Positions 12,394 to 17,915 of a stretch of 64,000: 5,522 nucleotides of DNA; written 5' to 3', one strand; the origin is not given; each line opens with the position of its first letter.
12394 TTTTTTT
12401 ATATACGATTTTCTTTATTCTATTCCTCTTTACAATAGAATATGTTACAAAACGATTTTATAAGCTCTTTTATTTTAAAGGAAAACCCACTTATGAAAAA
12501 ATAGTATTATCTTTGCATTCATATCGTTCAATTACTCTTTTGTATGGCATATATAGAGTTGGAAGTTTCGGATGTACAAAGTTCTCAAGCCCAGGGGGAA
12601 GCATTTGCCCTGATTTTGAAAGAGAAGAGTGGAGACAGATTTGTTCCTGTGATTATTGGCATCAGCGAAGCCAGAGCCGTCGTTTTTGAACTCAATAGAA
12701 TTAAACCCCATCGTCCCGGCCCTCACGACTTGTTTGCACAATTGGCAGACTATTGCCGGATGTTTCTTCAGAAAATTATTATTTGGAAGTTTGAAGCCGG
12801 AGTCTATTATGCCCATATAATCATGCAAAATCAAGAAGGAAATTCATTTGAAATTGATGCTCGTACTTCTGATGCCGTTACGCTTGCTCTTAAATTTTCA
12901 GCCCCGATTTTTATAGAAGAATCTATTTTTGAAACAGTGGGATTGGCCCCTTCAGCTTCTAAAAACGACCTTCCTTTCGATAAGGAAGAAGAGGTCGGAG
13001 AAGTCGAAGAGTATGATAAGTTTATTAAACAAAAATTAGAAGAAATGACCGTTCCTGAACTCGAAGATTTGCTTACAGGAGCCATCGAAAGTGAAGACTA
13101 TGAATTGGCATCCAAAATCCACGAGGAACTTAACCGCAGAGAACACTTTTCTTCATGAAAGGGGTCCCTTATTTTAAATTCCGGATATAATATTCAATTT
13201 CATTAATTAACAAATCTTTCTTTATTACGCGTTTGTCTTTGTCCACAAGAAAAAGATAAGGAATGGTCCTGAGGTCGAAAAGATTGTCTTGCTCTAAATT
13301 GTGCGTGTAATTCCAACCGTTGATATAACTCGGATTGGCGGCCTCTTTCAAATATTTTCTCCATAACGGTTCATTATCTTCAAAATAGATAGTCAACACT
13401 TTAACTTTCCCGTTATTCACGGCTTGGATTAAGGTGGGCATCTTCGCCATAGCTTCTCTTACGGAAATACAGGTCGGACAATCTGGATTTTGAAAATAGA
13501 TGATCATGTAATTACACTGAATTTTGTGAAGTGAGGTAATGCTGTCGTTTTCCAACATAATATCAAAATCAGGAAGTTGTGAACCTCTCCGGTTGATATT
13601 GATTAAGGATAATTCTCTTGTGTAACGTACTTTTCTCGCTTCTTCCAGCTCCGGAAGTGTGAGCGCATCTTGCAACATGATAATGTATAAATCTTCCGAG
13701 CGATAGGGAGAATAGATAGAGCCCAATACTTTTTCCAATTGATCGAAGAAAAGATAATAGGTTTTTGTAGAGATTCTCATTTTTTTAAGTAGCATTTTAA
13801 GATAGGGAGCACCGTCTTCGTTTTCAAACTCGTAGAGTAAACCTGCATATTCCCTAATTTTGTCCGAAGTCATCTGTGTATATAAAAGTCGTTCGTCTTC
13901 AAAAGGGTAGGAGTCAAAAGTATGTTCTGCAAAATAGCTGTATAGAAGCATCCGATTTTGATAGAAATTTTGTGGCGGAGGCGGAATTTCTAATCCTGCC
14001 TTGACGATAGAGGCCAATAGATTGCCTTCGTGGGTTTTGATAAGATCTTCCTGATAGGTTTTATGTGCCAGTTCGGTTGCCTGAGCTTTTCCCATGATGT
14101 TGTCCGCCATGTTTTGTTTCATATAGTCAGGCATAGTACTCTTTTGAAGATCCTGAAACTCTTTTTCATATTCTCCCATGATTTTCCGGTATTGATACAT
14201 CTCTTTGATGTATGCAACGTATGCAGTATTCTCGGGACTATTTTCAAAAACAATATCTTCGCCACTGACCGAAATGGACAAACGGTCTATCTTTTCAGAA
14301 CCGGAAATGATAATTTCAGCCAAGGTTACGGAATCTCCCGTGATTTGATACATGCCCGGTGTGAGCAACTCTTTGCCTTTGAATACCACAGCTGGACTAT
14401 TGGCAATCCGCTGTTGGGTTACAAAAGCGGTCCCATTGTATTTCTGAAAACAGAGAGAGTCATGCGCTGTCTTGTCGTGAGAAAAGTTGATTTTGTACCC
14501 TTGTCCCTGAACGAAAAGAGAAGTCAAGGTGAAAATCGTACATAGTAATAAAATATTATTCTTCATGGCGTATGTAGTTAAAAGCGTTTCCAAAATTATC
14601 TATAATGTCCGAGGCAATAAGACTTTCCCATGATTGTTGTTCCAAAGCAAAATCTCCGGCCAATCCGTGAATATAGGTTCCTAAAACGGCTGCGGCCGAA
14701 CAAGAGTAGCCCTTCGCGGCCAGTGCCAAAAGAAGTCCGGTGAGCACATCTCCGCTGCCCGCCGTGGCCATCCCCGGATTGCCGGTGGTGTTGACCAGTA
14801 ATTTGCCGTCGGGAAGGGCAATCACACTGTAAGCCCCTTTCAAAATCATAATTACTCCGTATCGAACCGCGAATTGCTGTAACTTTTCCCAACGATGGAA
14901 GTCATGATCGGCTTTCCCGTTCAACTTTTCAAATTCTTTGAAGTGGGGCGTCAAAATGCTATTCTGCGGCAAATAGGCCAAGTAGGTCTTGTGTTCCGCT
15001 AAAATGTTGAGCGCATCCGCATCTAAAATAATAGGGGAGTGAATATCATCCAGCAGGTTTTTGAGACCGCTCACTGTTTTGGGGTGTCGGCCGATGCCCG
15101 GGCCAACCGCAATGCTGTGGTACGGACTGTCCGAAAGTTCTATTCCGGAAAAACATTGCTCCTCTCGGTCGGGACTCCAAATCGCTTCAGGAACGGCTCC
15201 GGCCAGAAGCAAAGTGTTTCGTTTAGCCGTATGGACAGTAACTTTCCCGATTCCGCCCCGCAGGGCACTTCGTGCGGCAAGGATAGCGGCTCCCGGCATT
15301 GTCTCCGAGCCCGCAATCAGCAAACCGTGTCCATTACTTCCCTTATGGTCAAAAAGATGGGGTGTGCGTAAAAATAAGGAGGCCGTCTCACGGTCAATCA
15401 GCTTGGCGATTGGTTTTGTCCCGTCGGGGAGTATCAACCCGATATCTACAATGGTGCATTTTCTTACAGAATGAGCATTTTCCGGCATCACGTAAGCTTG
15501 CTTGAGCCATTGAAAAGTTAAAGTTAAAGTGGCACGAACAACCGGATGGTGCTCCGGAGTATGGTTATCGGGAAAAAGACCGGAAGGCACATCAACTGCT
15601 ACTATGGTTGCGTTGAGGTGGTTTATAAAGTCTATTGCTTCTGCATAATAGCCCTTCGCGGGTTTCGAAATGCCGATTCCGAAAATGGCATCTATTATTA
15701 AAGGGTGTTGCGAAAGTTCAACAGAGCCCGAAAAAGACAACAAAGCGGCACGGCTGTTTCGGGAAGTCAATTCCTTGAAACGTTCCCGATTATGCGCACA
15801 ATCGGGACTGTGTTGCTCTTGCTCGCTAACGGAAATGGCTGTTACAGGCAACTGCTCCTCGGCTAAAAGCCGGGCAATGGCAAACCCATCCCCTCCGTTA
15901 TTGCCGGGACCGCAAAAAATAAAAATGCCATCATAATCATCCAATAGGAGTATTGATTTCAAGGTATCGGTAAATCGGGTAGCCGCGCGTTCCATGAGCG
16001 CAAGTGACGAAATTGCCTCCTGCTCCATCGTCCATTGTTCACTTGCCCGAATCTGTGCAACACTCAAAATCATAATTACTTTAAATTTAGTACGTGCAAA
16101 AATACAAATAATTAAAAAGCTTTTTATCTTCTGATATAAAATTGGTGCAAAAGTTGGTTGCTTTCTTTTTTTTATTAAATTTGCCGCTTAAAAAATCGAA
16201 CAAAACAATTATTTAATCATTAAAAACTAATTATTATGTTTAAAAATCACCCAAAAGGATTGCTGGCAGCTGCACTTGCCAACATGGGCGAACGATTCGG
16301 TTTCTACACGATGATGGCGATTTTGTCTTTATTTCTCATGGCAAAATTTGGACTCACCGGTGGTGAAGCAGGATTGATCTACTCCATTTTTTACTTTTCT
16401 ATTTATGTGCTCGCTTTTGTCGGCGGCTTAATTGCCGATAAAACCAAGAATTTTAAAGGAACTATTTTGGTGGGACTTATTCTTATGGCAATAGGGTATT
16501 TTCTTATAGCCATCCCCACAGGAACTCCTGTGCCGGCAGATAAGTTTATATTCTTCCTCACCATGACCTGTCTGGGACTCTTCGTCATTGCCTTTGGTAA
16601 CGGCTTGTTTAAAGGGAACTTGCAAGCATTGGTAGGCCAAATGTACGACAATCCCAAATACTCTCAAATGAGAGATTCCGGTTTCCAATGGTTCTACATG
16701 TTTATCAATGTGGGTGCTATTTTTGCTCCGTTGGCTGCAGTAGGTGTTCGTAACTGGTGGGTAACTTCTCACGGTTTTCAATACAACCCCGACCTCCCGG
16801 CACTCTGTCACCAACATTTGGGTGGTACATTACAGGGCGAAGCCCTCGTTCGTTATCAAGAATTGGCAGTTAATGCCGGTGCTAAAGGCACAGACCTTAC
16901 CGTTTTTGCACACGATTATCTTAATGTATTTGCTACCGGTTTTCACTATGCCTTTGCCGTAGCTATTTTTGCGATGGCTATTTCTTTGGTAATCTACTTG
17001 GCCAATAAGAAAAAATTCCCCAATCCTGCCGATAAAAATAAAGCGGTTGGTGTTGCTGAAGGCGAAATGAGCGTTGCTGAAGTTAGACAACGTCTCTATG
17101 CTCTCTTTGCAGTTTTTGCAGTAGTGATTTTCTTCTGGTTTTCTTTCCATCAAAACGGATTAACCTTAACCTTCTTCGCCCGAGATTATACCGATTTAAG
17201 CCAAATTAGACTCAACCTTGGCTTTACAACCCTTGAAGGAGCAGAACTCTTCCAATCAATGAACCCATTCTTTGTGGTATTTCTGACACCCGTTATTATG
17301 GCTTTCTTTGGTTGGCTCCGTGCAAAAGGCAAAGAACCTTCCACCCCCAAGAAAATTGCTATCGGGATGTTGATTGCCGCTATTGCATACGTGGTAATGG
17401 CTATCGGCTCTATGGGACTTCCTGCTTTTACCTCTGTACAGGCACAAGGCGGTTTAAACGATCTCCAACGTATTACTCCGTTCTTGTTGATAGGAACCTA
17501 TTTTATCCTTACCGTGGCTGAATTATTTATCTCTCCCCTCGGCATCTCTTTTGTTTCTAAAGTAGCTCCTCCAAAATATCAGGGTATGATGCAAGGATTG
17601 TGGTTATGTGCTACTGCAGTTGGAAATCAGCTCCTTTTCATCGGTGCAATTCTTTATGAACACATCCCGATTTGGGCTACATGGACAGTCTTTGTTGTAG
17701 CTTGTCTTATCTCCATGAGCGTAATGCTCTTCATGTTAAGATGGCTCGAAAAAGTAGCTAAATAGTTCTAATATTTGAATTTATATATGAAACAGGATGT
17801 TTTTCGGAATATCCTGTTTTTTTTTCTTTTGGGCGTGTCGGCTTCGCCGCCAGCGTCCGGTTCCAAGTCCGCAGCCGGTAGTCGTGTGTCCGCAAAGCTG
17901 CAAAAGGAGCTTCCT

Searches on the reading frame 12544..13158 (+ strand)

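Call 42: search_protein_families(library=pfam, proteins=[window:12544-13158:+], max_evalue=0.001)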
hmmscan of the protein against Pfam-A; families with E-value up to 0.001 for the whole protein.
window:12544-13158:+ (204 aa): 2 families
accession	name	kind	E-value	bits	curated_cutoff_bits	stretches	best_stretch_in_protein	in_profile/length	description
PF02577.19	BFN_dom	-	3.5e-32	111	27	1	23-134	1-109/112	Bifunctional nuclease domain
PF02151.25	UVR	-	0.00036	20.6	21.5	1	172-198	6-32/36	UvrB/uvrC motif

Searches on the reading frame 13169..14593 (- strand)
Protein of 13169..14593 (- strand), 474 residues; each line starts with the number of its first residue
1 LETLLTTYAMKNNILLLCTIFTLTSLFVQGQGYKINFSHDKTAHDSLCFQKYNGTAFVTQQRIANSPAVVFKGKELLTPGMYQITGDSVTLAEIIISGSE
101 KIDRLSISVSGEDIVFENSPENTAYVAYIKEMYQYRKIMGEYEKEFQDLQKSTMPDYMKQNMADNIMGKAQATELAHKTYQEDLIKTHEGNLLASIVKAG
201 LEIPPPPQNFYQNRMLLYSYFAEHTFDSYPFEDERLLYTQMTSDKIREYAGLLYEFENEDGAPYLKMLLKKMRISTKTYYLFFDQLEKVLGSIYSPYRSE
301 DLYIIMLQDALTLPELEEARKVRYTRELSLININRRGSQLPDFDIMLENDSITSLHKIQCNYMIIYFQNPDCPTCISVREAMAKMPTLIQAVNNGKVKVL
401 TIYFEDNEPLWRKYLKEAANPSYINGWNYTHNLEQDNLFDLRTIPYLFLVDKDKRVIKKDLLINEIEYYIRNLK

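Call 42: search_protein_families(library=pfam, proteins=[window:13169-14593:-], max_evalue=0.001)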
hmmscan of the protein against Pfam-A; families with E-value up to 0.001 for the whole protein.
window:13169-14593:- (474 aa): 3 families
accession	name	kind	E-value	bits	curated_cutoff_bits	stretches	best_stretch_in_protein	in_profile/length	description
PF17127.10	DUF5106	-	5.7e-16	59.7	28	1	191-333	17-150/151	Domain of unknown function (DUF5106)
PF13905.12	Thioredoxin_8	-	4.4e-06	27.4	27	1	362-456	3-94/94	Thioredoxin-like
PF13462.12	Thioredoxin_4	-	0.00012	22.8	23.2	1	363-423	16-76/165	Thioredoxin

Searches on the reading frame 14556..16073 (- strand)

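Call 42: search_protein_families(library=pfam, proteins=[window:14556-16073:-], max_evalue=0.001)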
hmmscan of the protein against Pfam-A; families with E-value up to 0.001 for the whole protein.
window:14556-16073:- (505 aa): 2 families
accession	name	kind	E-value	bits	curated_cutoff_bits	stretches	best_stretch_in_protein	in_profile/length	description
PF01256.23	Carb_kinase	-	3.5e-54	184.3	27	1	251-491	2-237/242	NAD(P)H-hydrate dehydratase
PF03853.21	YjeF_N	-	1.7e-40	139.2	24.9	1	25-193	3-169/169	YjeF-related protein N-terminus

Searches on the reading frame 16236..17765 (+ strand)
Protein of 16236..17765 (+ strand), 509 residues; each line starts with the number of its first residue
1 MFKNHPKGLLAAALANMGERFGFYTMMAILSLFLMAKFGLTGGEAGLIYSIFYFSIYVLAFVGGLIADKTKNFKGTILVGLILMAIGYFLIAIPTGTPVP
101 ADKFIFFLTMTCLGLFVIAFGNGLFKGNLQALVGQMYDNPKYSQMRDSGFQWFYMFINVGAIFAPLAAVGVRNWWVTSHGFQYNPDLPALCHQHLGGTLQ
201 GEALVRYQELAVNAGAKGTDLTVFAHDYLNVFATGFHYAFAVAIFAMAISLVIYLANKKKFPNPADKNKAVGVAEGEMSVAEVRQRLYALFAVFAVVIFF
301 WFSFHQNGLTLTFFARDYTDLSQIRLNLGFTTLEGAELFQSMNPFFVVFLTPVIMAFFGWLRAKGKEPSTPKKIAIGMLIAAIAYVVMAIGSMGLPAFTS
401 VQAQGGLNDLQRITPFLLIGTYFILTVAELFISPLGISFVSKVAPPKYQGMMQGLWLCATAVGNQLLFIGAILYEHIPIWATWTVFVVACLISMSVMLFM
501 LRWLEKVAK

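Call 18: find_encoding_contigs(protein=window:16236-17765:+, flank=10000, max_places=5)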
Protein window:16236-17765:+ (509 aa): 8 contigs read that carry it; 5 places shown.
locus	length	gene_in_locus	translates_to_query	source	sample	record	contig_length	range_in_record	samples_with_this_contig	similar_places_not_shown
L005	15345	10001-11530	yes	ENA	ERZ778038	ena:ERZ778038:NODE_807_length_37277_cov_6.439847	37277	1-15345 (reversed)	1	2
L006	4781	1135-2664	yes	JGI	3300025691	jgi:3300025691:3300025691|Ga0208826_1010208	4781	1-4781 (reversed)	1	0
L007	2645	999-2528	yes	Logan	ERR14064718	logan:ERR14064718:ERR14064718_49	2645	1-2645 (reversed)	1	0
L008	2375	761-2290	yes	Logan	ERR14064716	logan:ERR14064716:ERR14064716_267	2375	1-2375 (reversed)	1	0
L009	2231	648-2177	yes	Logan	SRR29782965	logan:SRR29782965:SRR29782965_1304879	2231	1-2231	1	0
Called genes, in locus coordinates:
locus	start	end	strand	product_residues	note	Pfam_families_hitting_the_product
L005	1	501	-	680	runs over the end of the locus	-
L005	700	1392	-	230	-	PF10677:DUF2490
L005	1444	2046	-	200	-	-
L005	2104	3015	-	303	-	PF08551:DUF1751 (weak), PF01694:Rhomboid, PF20216:DUF6576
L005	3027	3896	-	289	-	PF01694:Rhomboid, PF08551:DUF1751, PF01694:Rhomboid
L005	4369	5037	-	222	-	PF05430:Methyltransf_30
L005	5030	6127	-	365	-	-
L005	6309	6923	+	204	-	PF02577:BFN_dom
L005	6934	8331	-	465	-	PF17127:DUF5106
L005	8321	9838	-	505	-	PF03853:YjeF_N, PF01256:Carb_kinase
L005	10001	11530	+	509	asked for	PF07690:MFS_1, PF00854:PTR2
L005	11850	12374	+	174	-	-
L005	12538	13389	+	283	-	-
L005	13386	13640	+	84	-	-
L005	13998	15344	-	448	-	?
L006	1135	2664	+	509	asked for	PF07690:MFS_1, PF00854:PTR2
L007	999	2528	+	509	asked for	PF07690:MFS_1, PF00854:PTR2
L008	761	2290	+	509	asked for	PF07690:MFS_1, PF00854:PTR2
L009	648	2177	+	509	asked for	PF07690:MFS_1, PF00854:PTR2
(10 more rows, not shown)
